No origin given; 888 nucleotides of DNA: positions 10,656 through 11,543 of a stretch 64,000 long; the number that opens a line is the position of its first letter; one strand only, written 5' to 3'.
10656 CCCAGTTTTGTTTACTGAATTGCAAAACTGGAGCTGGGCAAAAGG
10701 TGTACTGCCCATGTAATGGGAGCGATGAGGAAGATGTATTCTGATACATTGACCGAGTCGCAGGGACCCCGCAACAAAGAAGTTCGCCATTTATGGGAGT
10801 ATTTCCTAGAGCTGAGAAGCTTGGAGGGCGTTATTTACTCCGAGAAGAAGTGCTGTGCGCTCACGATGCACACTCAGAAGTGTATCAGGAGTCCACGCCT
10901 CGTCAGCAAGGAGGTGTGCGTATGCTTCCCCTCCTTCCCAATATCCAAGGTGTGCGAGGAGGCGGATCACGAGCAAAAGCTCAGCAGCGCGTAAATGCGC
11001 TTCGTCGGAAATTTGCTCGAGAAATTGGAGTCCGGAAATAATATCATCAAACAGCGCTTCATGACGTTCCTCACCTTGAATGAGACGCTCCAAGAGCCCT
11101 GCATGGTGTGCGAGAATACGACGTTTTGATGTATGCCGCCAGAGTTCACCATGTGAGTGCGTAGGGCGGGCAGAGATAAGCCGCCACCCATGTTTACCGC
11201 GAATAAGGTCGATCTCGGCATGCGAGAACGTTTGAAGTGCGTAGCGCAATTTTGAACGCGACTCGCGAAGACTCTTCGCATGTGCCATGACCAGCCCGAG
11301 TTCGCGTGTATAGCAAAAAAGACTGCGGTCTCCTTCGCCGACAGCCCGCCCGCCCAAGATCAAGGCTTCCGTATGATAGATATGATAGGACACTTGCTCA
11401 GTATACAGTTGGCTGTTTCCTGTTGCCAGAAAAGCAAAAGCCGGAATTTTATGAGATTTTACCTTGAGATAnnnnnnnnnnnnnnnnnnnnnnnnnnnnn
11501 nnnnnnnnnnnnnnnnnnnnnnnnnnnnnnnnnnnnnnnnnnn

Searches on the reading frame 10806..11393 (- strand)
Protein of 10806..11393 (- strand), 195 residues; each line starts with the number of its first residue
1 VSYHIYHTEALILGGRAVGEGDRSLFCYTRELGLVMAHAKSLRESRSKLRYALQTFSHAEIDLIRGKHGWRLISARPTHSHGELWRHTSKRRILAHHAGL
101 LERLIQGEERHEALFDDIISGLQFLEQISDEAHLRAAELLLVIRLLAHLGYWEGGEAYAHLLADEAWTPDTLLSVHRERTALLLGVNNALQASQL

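Call 29: search_protein_families(library=pfam, proteins=[window:10806-11393:-], max_evalue=0.00001)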
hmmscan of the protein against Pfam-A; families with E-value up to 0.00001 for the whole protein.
window:10806-11393:- (195 aa): 1 family
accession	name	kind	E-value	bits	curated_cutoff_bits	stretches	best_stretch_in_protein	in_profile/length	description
PF11967.14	RecO_N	-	2.5e-11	43.9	27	1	5-68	3-67/80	Recombination protein O N terminal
